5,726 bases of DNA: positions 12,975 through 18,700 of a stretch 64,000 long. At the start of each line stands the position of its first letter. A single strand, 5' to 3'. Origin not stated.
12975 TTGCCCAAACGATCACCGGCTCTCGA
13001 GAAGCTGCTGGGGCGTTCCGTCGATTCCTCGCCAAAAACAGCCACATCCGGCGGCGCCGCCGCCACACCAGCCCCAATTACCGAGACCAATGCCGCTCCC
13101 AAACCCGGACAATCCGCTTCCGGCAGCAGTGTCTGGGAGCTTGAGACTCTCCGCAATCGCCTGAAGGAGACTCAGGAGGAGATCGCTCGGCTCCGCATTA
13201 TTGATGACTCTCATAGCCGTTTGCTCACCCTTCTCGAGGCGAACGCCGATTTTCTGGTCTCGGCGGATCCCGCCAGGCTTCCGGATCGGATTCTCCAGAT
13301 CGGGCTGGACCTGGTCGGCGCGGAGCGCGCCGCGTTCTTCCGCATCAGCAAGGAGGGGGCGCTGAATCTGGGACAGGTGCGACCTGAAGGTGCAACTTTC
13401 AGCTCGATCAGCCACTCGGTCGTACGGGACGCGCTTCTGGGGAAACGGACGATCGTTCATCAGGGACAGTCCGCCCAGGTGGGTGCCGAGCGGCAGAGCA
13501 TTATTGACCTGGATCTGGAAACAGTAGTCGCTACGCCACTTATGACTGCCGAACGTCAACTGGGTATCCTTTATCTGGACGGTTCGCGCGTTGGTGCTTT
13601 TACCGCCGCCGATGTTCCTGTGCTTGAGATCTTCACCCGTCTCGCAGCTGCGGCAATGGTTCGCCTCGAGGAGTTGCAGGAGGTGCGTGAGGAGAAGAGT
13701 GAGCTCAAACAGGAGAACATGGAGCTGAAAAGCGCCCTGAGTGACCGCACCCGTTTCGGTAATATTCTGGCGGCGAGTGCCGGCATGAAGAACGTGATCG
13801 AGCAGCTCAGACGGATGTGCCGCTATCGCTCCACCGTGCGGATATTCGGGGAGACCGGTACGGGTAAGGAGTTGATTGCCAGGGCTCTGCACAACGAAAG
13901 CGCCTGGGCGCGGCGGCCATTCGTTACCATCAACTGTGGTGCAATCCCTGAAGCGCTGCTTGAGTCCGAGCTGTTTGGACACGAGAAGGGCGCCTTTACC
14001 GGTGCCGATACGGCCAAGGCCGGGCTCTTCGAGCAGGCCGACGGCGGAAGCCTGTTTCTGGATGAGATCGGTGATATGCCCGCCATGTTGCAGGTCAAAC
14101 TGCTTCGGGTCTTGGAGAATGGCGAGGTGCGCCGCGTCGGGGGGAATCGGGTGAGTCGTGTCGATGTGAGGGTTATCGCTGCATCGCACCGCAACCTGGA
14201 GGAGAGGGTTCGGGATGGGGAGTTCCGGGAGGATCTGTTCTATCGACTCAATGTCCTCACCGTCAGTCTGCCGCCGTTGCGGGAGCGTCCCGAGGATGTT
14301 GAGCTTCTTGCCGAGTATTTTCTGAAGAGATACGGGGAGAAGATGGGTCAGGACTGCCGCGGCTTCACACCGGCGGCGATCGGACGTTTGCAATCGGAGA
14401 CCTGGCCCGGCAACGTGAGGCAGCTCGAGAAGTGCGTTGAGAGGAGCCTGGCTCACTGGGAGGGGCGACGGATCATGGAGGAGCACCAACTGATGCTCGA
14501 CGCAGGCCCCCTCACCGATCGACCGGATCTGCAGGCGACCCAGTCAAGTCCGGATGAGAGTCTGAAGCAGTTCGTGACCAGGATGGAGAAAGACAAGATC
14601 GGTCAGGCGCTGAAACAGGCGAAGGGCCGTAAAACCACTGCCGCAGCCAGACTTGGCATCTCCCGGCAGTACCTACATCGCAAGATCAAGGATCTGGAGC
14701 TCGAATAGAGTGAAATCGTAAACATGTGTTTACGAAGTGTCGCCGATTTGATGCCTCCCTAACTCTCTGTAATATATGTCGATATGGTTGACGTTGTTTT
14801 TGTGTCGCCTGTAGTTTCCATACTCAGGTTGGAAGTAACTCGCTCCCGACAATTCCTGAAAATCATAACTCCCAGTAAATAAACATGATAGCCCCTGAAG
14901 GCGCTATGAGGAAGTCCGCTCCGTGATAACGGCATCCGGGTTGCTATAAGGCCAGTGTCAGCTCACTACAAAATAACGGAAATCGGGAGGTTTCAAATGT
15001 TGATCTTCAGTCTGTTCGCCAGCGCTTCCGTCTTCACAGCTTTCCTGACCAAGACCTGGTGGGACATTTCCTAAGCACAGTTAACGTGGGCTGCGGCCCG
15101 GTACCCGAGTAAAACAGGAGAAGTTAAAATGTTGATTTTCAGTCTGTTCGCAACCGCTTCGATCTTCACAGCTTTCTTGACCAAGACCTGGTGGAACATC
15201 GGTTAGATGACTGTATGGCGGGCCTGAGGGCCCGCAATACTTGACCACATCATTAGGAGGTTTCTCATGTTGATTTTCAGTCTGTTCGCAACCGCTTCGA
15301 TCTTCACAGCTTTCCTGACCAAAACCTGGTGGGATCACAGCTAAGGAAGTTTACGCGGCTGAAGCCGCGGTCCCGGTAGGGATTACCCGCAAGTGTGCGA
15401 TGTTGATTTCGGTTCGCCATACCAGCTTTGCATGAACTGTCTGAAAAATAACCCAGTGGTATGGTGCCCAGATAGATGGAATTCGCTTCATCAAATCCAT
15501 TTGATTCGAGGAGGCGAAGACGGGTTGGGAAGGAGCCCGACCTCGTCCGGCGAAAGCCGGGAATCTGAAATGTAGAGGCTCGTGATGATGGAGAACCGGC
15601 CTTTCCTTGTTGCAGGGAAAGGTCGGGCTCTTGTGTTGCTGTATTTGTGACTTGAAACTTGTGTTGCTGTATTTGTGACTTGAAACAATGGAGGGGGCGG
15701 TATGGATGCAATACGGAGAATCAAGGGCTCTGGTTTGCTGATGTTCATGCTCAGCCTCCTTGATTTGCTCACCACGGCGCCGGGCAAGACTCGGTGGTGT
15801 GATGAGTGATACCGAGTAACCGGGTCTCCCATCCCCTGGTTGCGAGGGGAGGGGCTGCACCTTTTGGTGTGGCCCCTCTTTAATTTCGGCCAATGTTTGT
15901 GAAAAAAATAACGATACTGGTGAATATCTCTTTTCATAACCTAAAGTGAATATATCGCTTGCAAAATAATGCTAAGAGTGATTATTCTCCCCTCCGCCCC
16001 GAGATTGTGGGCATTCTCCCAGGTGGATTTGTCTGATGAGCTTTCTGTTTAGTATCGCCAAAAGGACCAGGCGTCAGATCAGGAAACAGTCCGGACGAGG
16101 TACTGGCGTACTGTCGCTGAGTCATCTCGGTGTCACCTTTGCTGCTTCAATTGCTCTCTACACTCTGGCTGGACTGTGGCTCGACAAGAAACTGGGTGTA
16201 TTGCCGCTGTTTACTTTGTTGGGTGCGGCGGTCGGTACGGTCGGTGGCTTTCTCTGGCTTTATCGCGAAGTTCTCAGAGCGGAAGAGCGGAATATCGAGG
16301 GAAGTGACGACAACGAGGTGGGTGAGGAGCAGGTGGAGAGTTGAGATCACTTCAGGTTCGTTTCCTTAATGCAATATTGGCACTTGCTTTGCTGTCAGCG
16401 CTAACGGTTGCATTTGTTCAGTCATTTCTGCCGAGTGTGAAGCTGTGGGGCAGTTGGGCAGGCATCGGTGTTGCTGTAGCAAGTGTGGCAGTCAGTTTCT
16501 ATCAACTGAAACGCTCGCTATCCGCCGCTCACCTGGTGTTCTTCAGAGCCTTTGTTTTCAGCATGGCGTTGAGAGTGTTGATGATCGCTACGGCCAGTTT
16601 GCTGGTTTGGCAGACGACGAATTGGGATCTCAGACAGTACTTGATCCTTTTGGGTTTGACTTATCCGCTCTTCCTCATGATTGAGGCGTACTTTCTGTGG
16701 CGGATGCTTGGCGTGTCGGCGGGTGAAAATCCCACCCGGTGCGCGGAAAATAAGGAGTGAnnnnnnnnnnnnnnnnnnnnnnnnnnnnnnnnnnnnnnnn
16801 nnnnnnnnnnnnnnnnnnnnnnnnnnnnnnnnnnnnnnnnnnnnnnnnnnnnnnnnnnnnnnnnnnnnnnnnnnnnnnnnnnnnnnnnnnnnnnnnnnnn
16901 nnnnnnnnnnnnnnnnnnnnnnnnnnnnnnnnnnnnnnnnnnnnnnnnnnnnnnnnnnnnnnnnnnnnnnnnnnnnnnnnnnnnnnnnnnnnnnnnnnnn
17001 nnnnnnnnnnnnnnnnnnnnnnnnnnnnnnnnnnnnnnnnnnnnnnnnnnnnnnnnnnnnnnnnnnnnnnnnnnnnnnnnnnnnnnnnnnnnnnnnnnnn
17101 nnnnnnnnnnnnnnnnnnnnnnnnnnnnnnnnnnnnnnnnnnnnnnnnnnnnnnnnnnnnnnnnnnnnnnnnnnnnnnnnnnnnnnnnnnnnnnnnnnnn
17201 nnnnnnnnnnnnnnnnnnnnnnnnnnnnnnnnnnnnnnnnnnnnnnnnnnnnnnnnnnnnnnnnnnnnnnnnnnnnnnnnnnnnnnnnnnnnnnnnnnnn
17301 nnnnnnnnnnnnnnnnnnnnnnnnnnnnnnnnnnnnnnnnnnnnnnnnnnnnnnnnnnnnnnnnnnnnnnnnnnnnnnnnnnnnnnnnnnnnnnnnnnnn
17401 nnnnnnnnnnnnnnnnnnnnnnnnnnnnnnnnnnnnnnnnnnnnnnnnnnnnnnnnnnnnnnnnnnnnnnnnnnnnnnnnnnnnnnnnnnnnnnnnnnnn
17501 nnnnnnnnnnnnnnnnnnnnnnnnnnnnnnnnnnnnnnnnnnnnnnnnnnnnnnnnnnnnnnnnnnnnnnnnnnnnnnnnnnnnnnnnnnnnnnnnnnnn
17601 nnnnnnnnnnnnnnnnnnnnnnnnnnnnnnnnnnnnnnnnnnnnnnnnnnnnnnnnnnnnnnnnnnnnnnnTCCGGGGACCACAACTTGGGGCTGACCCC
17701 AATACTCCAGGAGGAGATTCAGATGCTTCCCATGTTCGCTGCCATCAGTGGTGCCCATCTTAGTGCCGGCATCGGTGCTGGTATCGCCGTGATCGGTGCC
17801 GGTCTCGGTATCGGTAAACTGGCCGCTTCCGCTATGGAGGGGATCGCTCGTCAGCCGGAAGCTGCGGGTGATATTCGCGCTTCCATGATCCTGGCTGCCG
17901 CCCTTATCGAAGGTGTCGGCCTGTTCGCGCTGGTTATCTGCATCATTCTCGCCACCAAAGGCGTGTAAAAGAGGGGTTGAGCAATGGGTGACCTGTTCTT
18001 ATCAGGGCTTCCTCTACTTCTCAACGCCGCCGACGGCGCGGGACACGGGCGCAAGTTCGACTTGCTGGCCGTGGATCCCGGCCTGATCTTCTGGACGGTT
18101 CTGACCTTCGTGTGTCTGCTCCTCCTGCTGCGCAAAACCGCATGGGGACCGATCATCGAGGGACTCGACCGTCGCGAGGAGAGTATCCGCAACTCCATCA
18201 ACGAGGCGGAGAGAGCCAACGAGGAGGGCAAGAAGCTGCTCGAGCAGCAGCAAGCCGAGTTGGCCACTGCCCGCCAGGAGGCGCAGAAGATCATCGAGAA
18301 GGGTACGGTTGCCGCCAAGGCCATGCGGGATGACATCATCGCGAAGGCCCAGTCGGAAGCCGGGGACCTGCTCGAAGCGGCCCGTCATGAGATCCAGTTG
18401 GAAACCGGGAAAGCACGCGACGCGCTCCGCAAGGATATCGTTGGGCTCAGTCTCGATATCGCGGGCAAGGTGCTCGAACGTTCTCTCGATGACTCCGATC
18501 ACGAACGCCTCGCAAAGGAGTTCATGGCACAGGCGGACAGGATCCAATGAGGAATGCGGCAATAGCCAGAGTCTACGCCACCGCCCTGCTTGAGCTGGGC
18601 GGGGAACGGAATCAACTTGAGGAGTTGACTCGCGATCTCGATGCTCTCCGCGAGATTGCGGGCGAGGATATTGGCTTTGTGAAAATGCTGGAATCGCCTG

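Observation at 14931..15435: Sigma-54 promoter driving a tandem array of four 25-aa hydrophobic peptide genes (three intact, one decayed) next to a GAF-type sigma-54 activator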

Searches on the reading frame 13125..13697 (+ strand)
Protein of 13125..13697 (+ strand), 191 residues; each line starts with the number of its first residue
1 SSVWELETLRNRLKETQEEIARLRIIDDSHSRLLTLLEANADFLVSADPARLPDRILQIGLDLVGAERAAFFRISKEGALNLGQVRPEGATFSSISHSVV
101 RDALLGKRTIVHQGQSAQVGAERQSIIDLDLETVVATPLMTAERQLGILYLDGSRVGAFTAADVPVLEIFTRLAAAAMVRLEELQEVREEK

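Call 31: find_related_loci(query=A3, collection=genome_contigs, flank=5000)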
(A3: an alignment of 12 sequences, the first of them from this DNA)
Query A3 (191 aa) in genome_contigs; peptide patterns used: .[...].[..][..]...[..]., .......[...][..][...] (x = any residue, [..] = any of these).
118 stretches matched a pattern; 12 encode a relative of the query (tblastn E <= 1e-3); 12 distinct loci.
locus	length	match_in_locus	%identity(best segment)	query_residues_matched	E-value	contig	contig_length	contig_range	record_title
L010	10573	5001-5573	63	1-191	9e-77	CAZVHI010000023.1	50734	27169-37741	MAG TPA_asm: uncultured bacterium isolate binchicken_co97_418 genome assembly, contig: NODE_2592_length_50734_cov_33.273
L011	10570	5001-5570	63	1-190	8e-76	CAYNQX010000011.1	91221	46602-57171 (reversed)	MAG TPA_asm: uncultured bacterium isolate binchicken_co97_412 genome assembly, contig: NODE_758_length_91221_cov_41.0841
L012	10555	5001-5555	64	4-188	2e-71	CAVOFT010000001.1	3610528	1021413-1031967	MAG: uncultured bacterium isolate MFD09964.bin.1.74 genome assembly, contig: contig_1130, whole genome shotgun sequence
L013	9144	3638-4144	66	23-191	1e-67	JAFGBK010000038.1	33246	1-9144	MAG: Candidatus Krumholzibacteriota bacterium isolate Zod_Metabat.1031 k87_1574362, whole genome shotgun sequence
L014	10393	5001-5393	29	48-178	2e-9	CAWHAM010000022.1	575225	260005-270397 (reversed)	MAG: uncultured Chloroflexia bacterium isolate MFD04408.bin.1.215 genome assembly, contig: contig_58108, whole genome sh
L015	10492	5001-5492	23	12-175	1e-8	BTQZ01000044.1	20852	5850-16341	MAG: Anaerolineae bacterium BMS9Abin28 DNA, NODE_689_length_20852, whole genome shotgun sequence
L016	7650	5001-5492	23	12-175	1e-8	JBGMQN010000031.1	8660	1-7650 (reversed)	MAG: Anaerolineales bacterium isolate N04_S1C25542 S1CNODE_4588_length_8660_cov_47.755491, whole genome shotgun sequence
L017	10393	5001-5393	28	48-178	1e-8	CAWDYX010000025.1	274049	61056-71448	MAG: uncultured Chloroflexia bacterium isolate MFD04408.bin.1.46 genome assembly, contig: contig_77500, whole genome sho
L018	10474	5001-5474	22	12-169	6e-8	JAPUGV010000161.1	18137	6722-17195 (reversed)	MAG: Chloroflexota bacterium isolate KW1-S05_108 KW1-S05_108_cg161, whole genome shotgun sequence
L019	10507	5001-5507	27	28-178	2e-7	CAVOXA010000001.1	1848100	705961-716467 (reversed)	MAG: uncultured Chloroflexia bacterium isolate MFD09964.bin.2.208 genome assembly, contig: contig_11159, whole genome sh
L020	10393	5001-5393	29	48-178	8e-6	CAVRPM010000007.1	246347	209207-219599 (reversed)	MAG: uncultured Chloroflexia bacterium isolate MFD02979.bin.2.118 genome assembly, contig: contig_71691, whole genome sh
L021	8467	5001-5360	30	48-163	5e-5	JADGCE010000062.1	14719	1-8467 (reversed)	MAG: Magnetococcales bacterium isolate nWRX1bin1 nWRX1_bin1_NODE_784_length_14719_cov_105.466039, whole genome shotgun s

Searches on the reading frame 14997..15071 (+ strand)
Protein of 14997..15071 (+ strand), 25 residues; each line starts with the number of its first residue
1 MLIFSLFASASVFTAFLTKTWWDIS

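Call 12: find_related_loci(query=A1, collection=genome_contigs, flank=10000)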
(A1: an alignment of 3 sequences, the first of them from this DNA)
Query A1 (25 aa) in genome_contigs; peptide patterns used: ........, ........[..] (x = any residue, [..] = any of these).
37 stretches matched a pattern, but none encodes a relative of the query by tblastn (E <= 1e-3).
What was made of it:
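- Tried and rejected: The peptide-based scan of one genome per species matched 37 stretches, about the number expected by chance for the patterns used, and none was confirmed (call 12).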

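Call 37: search_protein_families(library=ncbifam, proteins=[window:14997-15071:+], max_evalue=10)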
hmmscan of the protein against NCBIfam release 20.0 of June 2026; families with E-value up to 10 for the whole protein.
seq(25 aa): 0 families

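Call 38: search_protein_families(library=pfam, proteins=[window:14997-15071:+], max_evalue=10)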
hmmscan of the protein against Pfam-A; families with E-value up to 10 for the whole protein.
seq(25 aa): 0 families

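Call 60: search_solved_structures(query=A5, max_evalue=10, show_alignments=3)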
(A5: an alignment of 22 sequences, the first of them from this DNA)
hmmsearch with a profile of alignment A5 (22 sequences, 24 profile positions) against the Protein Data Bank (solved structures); distinct sequences matched with E-value up to 10: 0.
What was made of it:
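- Closest known: Small single-helix regulators or subunits of membrane pumps: KdpF. Different: No homology was found (calls 37, 38, 60).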

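Call 61: search_protein_families(library=padloc, proteins=[window:14997-15071:+], max_evalue=1)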
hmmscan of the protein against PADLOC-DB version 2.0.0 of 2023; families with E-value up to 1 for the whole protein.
seq(25 aa): 0 families

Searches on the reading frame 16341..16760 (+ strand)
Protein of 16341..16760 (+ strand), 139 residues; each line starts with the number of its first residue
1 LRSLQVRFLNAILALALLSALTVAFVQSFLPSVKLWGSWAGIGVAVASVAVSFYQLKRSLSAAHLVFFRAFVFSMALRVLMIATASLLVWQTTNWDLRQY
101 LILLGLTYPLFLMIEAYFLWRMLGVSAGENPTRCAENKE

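Call 7: search_protein_families(library=pfam, proteins=[window:16341-16760:+])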
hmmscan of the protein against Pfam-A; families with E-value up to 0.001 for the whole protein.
window:16341-16760:+ (139 aa): 0 families

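Call 37: search_protein_families(library=ncbifam, proteins=[window:16341-16760:+], max_evalue=10)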
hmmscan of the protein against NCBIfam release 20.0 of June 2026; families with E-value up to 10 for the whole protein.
window:16341-16760:+ (139 aa): 3 families
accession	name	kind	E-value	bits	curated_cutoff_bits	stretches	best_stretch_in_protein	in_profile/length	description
NF033634.1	SLATT_1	domain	1.8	8.6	41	1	11-58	30-76/132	SLATT domain-containing protein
TIGR03462.1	CarR_dom_SF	subfamily_domain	4.6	7.8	39.4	1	74-121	5-52/89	lycopene cyclase domain-containing protein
TIGR03923.1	T7SS_EccE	equivalog_domain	5.6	5.8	108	1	14-57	4-48/344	type VII secretion protein EccE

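Call 38: search_protein_families(library=pfam, proteins=[window:16341-16760:+], max_evalue=10)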
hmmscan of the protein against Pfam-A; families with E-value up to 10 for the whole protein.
window:16341-16760:+ (139 aa): 0 families

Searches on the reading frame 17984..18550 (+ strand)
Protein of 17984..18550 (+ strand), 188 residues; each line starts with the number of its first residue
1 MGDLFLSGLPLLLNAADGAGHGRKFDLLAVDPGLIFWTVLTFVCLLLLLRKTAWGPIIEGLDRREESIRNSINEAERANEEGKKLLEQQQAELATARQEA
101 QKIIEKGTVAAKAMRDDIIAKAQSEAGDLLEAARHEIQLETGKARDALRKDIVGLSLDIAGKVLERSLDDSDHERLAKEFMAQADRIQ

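Call 7: search_protein_families(library=pfam, proteins=[window:17984-18550:+])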
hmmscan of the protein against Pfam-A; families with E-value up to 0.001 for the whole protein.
window:17984-18550:+ (188 aa): 1 family
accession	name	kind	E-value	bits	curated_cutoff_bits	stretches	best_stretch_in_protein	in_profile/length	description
PF00430.23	ATP-synt_B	-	6.8e-31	107.5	28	1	35-165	2-132/132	ATP synthase B/B' CF(0)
